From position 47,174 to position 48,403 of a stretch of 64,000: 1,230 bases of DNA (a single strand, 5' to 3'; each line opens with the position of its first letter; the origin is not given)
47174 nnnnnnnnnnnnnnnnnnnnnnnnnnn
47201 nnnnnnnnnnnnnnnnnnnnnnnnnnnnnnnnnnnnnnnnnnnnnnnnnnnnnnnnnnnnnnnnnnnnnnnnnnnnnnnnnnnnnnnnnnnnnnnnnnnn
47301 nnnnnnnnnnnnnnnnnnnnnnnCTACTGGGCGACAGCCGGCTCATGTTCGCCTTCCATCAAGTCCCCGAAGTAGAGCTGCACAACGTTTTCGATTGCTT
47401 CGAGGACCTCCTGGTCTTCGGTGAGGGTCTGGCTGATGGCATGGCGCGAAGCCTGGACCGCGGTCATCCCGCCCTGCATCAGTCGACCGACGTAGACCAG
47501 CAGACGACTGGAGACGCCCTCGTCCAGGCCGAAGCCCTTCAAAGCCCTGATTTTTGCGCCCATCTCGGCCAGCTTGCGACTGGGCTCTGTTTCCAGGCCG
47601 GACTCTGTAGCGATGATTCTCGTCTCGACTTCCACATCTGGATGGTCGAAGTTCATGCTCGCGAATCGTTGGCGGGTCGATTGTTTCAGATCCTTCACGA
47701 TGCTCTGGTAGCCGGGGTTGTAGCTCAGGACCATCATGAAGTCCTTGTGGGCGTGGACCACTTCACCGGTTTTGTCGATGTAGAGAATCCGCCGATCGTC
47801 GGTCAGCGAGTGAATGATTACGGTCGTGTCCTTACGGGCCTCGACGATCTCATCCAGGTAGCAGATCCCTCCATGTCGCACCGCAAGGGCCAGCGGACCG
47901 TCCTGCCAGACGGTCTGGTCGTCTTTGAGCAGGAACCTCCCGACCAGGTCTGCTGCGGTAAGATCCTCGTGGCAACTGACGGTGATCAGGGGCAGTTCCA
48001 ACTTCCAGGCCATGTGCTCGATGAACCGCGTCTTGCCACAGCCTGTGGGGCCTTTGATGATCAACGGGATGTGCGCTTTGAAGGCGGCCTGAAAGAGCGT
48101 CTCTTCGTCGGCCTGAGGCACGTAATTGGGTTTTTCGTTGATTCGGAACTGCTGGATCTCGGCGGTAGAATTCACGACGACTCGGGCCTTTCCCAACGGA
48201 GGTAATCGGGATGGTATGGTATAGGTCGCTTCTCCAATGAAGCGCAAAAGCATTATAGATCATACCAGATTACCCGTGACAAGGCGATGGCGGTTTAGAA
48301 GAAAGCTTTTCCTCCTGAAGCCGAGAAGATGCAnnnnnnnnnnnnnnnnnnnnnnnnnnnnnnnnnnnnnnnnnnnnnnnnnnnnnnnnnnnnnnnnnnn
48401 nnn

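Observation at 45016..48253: Orphan CbbQ/NorQ-type AAA+ ATPase with a CbbO/NorD-type VWA partner and no Rubisco or NO reductase nearby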

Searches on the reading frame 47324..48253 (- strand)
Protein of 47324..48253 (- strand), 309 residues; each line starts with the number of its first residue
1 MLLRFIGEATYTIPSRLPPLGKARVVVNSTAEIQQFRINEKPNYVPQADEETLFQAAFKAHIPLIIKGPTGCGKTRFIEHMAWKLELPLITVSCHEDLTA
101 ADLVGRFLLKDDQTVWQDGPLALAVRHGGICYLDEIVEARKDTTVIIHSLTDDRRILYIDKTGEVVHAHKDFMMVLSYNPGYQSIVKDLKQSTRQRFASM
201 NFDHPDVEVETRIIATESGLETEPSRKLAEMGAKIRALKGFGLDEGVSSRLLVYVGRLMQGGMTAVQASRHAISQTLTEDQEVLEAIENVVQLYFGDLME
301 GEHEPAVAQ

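Call 5: search_protein_families(library=pfam, proteins=[window:47324-48253:-], max_evalue=0.01)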
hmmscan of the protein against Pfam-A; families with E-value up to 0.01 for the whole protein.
window:47324-48253:- (309 aa): 8 families
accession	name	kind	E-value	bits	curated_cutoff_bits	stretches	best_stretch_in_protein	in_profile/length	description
PF07728.20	AAA_5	-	3.5e-32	111.7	22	1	63-197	1-139/139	AAA domain (dynein-related subfamily)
PF08406.16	CbbQ_C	-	5.2e-24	84.7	20.6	1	210-292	1-83/85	CbbQ/NirQ/NorQ C-terminal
PF07726.17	AAA_3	-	3.5e-05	24.1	27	1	64-197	2-129/131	ATPase family associated with various cellular activities (AAA)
PF12774.13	AAA_6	-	0.00013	21.5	25.2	0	56-102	27-73/327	Hydrolytic ATP binding site of dynein motor region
PF01078.27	Mg_chelatase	-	0.00034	20.5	20.3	0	116-194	97-172/207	Magnesium chelatase, subunit ChlI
PF00493.29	MCM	-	0.00035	20.2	23.3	1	57-163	53-156/224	MCM P-loop domain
PF00004.35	AAA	-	0.0024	18.7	21.2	1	65-98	2-35/131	ATPase family associated with various cellular activities (AAA)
PF13173.12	AAA_14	-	0.008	16.6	27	0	63-154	4-88/129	AAA domain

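Call 6: search_protein_families(library=ncbifam, proteins=[window:47324-48253:-], max_evalue=0.01)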
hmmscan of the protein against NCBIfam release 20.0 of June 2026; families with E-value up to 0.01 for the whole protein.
window:47324-48253:- (309 aa): 7 families
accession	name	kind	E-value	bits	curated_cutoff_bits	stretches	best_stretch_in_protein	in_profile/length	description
TIGR02640.1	gas_vesic_GvpN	equivalog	5.9e-20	71.9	266.8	1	59-246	19-225/262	gas vesicle protein GvpN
TIGR01650.1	PD_CobS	equivalog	2.9e-07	30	558.55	1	41-175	44-182/327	cobaltochelatase subunit CobS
NF042959.1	IteA_antiphage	equivalog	1.3e-06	27.9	510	1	50-95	114-159/367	anti-phage ATPase IteA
NF047784.1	MadB_ATPase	equivalog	8.6e-05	21.9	475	1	41-99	13-71/298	MadB family AAA-type ATPase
TIGR00382.1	clpX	equivalog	0.00027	20.1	370.75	1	62-140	120-196/414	ATP-dependent protease ATP-binding subunit ClpX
NF003745.1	PRK05342.1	equivalog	0.00032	19.7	359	1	65-138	113-185/418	ATP-dependent Clp protease ATP-binding subunit ClpX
TIGR02639.1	ClpA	equivalog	0.0058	14.9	993.15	1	64-187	490-613/734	ATP-dependent Clp protease ATP-binding subunit ClpA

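Call 7: find_homologous_proteins(query=window:47324-48253:-)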
Query window:47324-48253:- (309 aa): 8000 proteins with E <= 0.001 among 8000 candidates; the best 120 are listed.
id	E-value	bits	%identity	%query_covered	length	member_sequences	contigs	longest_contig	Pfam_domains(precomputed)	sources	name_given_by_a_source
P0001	2.9e-175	600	95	92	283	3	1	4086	PF08406.17,PF07728.21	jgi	jgi:nitric oxide reductase NorQ protein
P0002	2.5e-160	551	88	91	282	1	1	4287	PF08406.17,PF07728.21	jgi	jgi:nitric oxide reductase NorQ protein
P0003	3.9e-160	550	86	92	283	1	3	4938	PF08406.17,PF07726.18,PF07728.21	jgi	jgi:nitric oxide reductase NorQ protein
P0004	8.6e-144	496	80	87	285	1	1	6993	PF08406.17,PF07726.18,PF00493.30,PF07728.21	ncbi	-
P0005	2.6e-143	495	79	89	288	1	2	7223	PF08406.17,PF07726.18,PF07728.21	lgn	-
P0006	3.6e-143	494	76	92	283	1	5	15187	PF08406.17,PF07726.18,PF07728.21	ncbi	ncbi:MAG: CbbQ/NirQ/NorQ/GpvN family protein [Planctomycetota bacterium]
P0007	6.9e-143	493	76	92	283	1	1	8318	PF08406.17,PF07726.18,PF07728.21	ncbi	ncbi:MAG: CbbQ/NirQ/NorQ/GpvN family protein [Phycisphaerae bacterium]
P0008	1.6e-142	492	79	89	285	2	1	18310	PF08406.17,PF07728.21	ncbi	-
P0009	1.7e-142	492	79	89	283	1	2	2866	PF08406.17,PF07726.18,PF07728.21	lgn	-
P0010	1.7e-142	492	79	89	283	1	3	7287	PF08406.17,PF07726.18,PF07728.21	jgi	jgi:nitric oxide reductase NorQ protein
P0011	6.2e-142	490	77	92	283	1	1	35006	PF08406.17,PF07728.21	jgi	-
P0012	8.3e-142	490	78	89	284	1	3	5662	PF08406.17,PF07728.21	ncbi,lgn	ncbi:MAG: CbbQ/NirQ/NorQ/GpvN family protein [Candidatus Sumerlaeia bacterium]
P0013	1.2e-141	489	78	91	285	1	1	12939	PF08406.17,PF07728.21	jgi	-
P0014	2.2e-141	489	77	92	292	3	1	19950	PF08406.17,PF07728.21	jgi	jgi:nitric oxide reductase NorQ protein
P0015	2.5e-141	488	78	90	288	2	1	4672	PF08406.17,PF07726.18,PF07728.21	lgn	-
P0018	1.4e-140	486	77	89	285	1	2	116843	PF08406.17,PF12774.14,PF07728.21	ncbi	-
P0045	4.1e-139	481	76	90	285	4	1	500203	PF08406.17,PF07726.18,PF07728.21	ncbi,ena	-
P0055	6.2e-138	477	76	87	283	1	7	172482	PF08406.17,PF07726.18,PF07728.21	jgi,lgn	jgi:nitric oxide reductase NorQ protein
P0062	3.8e-137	475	77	89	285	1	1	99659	PF08406.17,PF07728.21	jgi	jgi:nitric oxide reductase NorQ protein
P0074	1.5e-136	473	76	88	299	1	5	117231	PF08406.17,PF07726.18,PF07728.21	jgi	jgi:nitric oxide reductase NorQ protein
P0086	1.9e-135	469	75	89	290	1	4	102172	PF08406.17,PF07726.18,PF07728.21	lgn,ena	-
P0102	1.1e-134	466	76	88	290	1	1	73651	PF08406.17,PF07726.18,PF07728.21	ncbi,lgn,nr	ncbi:MAG: AAA family ATPase [Kiritimatiellae bacterium]|nr:AAA family ATPase [Kiritimatiellia bacter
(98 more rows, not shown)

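Call 8: find_encoding_contigs(protein=P0045, flank=10000, max_places=2)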
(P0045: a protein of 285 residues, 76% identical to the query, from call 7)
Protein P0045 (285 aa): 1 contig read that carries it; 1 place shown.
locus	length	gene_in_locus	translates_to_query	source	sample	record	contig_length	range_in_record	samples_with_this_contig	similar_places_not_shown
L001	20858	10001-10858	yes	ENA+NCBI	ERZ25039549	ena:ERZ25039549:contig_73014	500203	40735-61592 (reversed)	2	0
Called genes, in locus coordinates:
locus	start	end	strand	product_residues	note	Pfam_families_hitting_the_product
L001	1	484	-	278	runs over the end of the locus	PF13450:NAD_binding_8 (weak)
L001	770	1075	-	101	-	-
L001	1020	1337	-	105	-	PF00535:Glycos_transf_2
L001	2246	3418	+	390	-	PF07940:Hepar_II_III_C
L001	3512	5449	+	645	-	PF20581:DUF6785, PF20580:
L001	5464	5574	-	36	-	-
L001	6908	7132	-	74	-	-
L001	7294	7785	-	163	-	PF01243:PNPOx_N, PF12900:Pyridox_ox_2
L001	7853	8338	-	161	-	PF06983:3-dmu-9_3-mt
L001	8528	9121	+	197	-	PF02001:DUF134, PF20432:Xre-like-HTH (faint), PF13560:HTH_31 (weak), PF04545:Sigma70_r4, PF08281:Sigma70_r4_2, PF13384:HTH_23 (weak), PF01381:HTH_3 (weak)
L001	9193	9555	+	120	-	PF17253:DUF5320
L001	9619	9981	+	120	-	PF02579:Nitro_FeMo-Co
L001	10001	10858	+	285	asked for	PF07726:AAA_3 (weak), PF07728:AAA_5, PF08406:CbbQ_C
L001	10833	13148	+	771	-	PF00092:VWA (weak), PF13519:VWA_2 (faint)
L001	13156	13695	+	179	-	PF13489:Methyltransf_23, PF01209:Ubie_methyltran, PF01135:PCMT, PF05175:MTS, PF06325:PrmA, PF13847:Methyltransf_31, PF08241:Methyltransf_11, PF08242:Methyltransf_12, +2 more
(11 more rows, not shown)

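Call 9: find_encoding_contigs(protein=P0102, flank=10000, max_places=2)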
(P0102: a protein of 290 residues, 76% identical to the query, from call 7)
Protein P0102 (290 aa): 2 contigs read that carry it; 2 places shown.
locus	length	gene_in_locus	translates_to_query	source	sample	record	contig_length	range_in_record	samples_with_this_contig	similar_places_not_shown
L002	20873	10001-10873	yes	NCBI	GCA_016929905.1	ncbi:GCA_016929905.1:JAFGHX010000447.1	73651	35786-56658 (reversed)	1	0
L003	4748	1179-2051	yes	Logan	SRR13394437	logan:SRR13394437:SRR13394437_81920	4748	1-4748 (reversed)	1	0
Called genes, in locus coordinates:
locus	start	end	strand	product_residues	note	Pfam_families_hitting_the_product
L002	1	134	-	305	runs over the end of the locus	PF02311:AraC_binding (weak), PF00165:HTH_AraC, PF12833:HTH_18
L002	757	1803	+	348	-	PF01408:GFO_IDH_MocA, PF22725:GFO_IDH_MocA_C3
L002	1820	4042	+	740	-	PF02838:Glyco_hydro_20b, PF00728:Glyco_hydro_20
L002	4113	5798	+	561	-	PF22842:Pel9A-like_beta_helix (weak), PF13229:Beta_helix (weak)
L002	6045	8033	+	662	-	PF00657:Lipase_GDSL, PF13472:Lipase_GDSL_2, PF00041:fn3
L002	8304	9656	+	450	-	PF00989:PAS, PF08448:PAS_4, PF13188:PAS_8, PF13426:PAS_9, PF00158:Sigma54_activat, PF14532:Sigma54_activ_2, PF07728:AAA_5, PF25601:AAA_lid_14, +1 more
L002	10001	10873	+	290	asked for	PF07726:AAA_3 (weak), PF07728:AAA_5, PF08406:CbbQ_C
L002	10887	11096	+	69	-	-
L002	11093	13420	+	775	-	PF00092:VWA (weak)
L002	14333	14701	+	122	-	PF02579:Nitro_FeMo-Co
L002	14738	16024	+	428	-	PF10609:ParA, PF00142:Fer4_NifH (faint), PF01656:CbiA, PF02374:ArsA_ATPase (weak), PF09140:MipZ, PF13614:AAA_31, PF02579:Nitro_FeMo-Co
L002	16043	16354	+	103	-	-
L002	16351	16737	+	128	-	PF01592:NifU_N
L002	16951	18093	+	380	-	PF13379:NMT1_2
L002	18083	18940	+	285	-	PF00528:BPD_transp_1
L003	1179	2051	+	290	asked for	PF07726:AAA_3 (weak), PF07728:AAA_5, PF08406:CbbQ_C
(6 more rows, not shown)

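Call 10: find_encoding_contigs(protein=P0055, flank=10000, max_places=2)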
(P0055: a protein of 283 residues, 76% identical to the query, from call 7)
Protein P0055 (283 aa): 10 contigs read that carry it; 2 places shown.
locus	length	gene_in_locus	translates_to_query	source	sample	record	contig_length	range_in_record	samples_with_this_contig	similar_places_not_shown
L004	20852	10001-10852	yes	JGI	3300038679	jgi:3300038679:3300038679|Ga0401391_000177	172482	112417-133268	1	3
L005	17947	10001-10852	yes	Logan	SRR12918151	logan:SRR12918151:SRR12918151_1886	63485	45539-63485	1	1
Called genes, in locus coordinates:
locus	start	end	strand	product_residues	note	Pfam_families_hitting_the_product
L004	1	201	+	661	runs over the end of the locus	PF02985:HEAT (faint), PF13646:HEAT_2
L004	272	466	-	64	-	-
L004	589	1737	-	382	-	PF02746:MR_MLE_N (weak), PF13378:MR_MLE_C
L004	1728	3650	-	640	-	PF00561:Abhydrolase_1, PF12146:Hydrolase_4, PF12697:Abhydrolase_6, PF02558:ApbA, PF08546:ApbA_C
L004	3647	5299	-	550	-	PF03321:GH3, PF23571:GH3_M, PF23572:GH3_C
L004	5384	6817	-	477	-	PF04055:Radical_SAM, PF13186:SPASM (weak)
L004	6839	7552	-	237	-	PF01553:Acyltransferase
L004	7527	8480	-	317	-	PF00561:Abhydrolase_1, PF12146:Hydrolase_4, PF12697:Abhydrolase_6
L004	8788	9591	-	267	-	PF01346:FKBP_N, PF00254:FKBP_C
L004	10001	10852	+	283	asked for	PF07726:AAA_3 (weak), PF07728:AAA_5, PF08406:CbbQ_C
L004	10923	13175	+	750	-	PF13519:VWA_2 (faint)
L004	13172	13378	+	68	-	-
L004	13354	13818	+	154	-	PF02579:Nitro_FeMo-Co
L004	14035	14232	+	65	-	PF17253:DUF5320 (weak)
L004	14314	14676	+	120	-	PF02579:Nitro_FeMo-Co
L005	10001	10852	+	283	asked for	PF07726:AAA_3 (weak), PF07728:AAA_5, PF08406:CbbQ_C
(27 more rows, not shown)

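Call 14: find_encoding_contigs(protein=P0011, flank=10000, max_places=2)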
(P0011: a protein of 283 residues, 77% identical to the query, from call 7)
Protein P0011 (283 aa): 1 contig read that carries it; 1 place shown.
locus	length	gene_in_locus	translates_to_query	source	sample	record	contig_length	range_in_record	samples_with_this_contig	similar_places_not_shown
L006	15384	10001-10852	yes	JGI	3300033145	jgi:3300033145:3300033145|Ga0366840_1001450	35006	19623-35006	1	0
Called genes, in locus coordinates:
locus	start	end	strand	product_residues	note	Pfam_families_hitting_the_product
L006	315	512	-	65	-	-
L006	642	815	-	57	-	PF12797:Fer4_2 (weak), PF12837:Fer4_6, PF13237:Fer4_10, PF25160:LdpA_Fe-S-bd (weak), PF00037:Fer4, PF14697:Fer4_21, PF13187:Fer4_9, PF12838:Fer4_7, +5 more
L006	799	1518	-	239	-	-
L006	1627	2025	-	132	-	PF17253:DUF5320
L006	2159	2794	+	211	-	-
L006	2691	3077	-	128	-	PF02579:Nitro_FeMo-Co (weak)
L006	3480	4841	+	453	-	PF00989:PAS, PF08448:PAS_4, PF13426:PAS_9, PF00158:Sigma54_activat, PF14532:Sigma54_activ_2, PF07728:AAA_5, PF25601:AAA_lid_14, PF02954:HTH_8, +2 more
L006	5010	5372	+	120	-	PF02579:Nitro_FeMo-Co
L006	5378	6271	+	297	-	PF01937:ARMT1-like_dom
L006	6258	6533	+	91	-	PF17253:DUF5320 (weak)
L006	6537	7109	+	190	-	PF02663:FmdE, PF01258:zf-dskA_traR (weak)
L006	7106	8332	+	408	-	PF00142:Fer4_NifH (faint), PF01656:CbiA, PF02374:ArsA_ATPase (weak), PF09140:MipZ (weak), PF10609:ParA, PF13614:AAA_31, PF02579:Nitro_FeMo-Co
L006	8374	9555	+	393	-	PF12801:Fer4_5, PF12838:Fer4_7, PF13187:Fer4_9 (weak), PF12797:Fer4_2 (weak), PF00037:Fer4, PF12837:Fer4_6 (weak), PF13237:Fer4_10, PF14697:Fer4_21, +5 more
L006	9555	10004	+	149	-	PF13279:4HBT_2 (weak), PF03061:4HBT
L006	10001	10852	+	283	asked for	PF07728:AAA_5, PF08406:CbbQ_C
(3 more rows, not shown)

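Call 15: find_encoding_contigs(protein=P0006, flank=10000, max_places=3)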
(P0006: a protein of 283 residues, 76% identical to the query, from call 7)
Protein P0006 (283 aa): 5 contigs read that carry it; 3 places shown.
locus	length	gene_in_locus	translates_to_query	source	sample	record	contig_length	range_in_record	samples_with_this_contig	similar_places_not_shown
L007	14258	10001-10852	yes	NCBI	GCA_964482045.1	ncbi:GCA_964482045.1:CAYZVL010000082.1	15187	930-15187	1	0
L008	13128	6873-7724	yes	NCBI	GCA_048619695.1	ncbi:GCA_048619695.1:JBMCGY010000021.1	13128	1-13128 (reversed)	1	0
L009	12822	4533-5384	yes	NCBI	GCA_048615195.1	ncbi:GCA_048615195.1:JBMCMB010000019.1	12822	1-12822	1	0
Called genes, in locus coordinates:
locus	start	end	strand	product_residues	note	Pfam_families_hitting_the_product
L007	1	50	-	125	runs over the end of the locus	PF01243:PNPOx_N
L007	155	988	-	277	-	PF00753:Lactamase_B, PF12706:Lactamase_B_2 (weak)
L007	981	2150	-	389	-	PF01053:Cys_Met_Meta_PP, PF00155:Aminotran_1_2 (weak), PF00266:Aminotran_5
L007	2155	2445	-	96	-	PF07615:Ykof, PF01910:Thiamine_BP (weak)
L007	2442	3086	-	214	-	PF01209:Ubie_methyltran, PF03848:TehB (weak), PF13489:Methyltransf_23, PF13847:Methyltransf_31, PF08241:Methyltransf_11, PF08242:Methyltransf_12, PF13649:Methyltransf_25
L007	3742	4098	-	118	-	-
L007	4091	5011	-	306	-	PF01656:CbiA, PF10609:ParA (faint), PF13614:AAA_31 (faint), PF13237:Fer4_10 (faint), PF00037:Fer4 (faint), PF12838:Fer4_7 (weak)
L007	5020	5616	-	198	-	PF01209:Ubie_methyltran, PF13489:Methyltransf_23, PF05175:MTS, PF07021:MetW, PF13847:Methyltransf_31, PF08241:Methyltransf_11, PF08242:Methyltransf_12, PF13649:Methyltransf_25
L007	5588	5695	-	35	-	PF12797:Fer4_2, PF12837:Fer4_6, PF12838:Fer4_7 (weak), PF13187:Fer4_9 (weak), PF13237:Fer4_10 (weak), PF14697:Fer4_21, PF25160:LdpA_Fe-S-bd (weak), PF00037:Fer4, +3 more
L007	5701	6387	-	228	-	-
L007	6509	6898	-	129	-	PF17253:DUF5320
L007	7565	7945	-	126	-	PF02579:Nitro_FeMo-Co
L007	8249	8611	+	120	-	PF02579:Nitro_FeMo-Co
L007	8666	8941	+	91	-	PF17253:DUF5320 (weak)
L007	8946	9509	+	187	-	PF02663:FmdE, PF01258:zf-dskA_traR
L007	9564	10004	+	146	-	PF13279:4HBT_2 (weak), PF13622:4HBT_3 (weak), PF03061:4HBT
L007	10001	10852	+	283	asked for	PF07726:AAA_3 (weak), PF07728:AAA_5, PF08406:CbbQ_C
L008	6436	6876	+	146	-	PF13279:4HBT_2 (weak), PF13622:4HBT_3 (weak), PF03061:4HBT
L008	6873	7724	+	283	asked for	PF07726:AAA_3 (weak), PF07728:AAA_5, PF08406:CbbQ_C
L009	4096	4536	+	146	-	PF13279:4HBT_2 (weak), PF13622:4HBT_3 (weak), PF03061:4HBT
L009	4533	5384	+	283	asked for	PF07726:AAA_3 (weak), PF07728:AAA_5, PF08406:CbbQ_C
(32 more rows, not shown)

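Call 16: find_related_loci(query=window:47324-48175:-, collection=genome_contigs, flank=10000)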
Query window:47324-48175:- (283 aa) in genome_contigs; peptide patterns used: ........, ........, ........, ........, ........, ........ (x = any residue, [..] = any of these).
600 stretches matched a pattern (row limit reached: there are more); 587 encode a relative of the query (tblastn E <= 1e-3); the best 80 are kept; 80 distinct loci.
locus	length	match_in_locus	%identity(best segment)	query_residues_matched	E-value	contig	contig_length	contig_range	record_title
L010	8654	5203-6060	70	1-283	7e-138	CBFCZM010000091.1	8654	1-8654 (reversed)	MAG TPA_asm: uncultured Anaerolineae bacterium isolate SRR26215688_binner13_Refined_40 genome assembly, contig: ERZ25073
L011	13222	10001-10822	70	1-274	1e-135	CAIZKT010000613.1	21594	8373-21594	MAG: uncultured Victivallales bacterium isolate Loc090907-8m_bin-406 genome assembly, contig: bin-406:0613/1064, whole g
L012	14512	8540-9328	66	9-271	2e-124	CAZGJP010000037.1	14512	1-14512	MAG TPA_asm: uncultured Lentisphaera sp. isolate binchicken_co26_109 genome assembly, contig: NODE_5396_length_14512_cov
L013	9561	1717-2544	63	1-276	3e-122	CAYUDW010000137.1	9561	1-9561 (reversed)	MAG TPA_asm: uncultured candidatus Brocadiaceae bacterium isolate SRP068000_co1_552 genome assembly, contig: NODE_13945_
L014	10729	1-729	72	39-282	2e-121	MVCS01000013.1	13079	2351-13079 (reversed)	MAG: Planctomycetales bacterium 4484_123 ex4484_123_scaffold_2309, whole genome shotgun sequence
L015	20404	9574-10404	61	7-283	2e-117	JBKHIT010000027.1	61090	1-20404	MAG: Candidatus Brocadiia bacterium isolate D3M15_1 NODE_30_length_61090_cov_15.469649, whole genome shotgun sequence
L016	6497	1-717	72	35-273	2e-117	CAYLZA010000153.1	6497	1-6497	MAG TPA_asm: uncultured Spirochaetales bacterium isolate SRP141376_co2_272 genome assembly, contig: NODE_20364_length_64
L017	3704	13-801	58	7-269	1e-108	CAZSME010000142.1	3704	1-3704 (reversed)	MAG TPA_asm: uncultured Nitrospirota bacterium isolate binchicken_co341_26 genome assembly, contig: NODE_8101_length_370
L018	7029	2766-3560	57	6-270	3e-107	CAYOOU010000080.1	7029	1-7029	MAG TPA_asm: uncultured Piscirickettsiaceae bacterium isolate binchicken_co64_126 genome assembly, contig: NODE_7553_len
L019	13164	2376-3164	57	8-270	9e-107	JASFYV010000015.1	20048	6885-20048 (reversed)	MAG: Candidatus Marithrix sp. isolate MAY_MAG_00008 ALL_000000002296, whole genome shotgun sequence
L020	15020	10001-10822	56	2-267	2e-105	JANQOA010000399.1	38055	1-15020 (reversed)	MAG: Pseudomonadales bacterium isolate IP29b_bin.118 k99_3203507, whole genome shotgun sequence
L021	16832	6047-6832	57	8-269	2e-105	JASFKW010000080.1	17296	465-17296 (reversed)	MAG: Gammaproteobacteria bacterium isolate D0817M02metaG_Bin_8 D0817M02metaG_FD_scaffold_889_c1, whole genome shotgun se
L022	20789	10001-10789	56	7-269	8e-105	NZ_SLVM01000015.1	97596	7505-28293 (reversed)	Rhodovulum steppense strain DSM 21153 Ga0310553_115, whole genome shotgun sequence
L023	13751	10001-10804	56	3-270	9e-105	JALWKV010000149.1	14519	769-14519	MAG: Gammaproteobacteria bacterium isolate M17_metabat2_scaf2bin.014 M17_NODE_3880_length_14519_cov_44.938716, whole gen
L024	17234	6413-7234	57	16-269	1e-104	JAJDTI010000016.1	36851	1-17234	MAG: Pseudomonadales bacterium isolate jk18x1bzbins.11 k141_1484353, whole genome shotgun sequence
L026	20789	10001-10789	58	13-267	3e-104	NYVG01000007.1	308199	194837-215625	MAG: Gammaproteobacteria bacterium isolate CPC316 6781, whole genome shotgun sequence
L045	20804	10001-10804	57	13-269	8e-103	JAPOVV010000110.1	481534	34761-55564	MAG: Gammaproteobacteria bacterium isolate COS1_bin_8 NODE_4_length_481534_cov_17.8313, whole genome shotgun sequence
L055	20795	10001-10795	53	6-270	1e-102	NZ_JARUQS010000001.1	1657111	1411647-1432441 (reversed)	Thiomicrorhabdus sp. zzn3 Scaffold1, whole genome shotgun sequence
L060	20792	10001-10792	55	6-269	2e-102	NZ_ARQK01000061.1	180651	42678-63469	Thioalkalivibrio thiocyanoxidans ARh2 G372DRAFT_scaffold00001.1_C, whole genome shotgun sequence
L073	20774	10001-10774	57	8-265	5e-102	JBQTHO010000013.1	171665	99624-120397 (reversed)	MAG: Acidobacteriota bacterium isolate SAR255 c_000000367754, whole genome shotgun sequence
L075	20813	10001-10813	57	1-270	4e-102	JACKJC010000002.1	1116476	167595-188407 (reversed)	MAG: Methylobacteriaceae bacterium isolate HK-STAS-PROT-29 HK-STAS-PROT-29_2, whole genome shotgun sequence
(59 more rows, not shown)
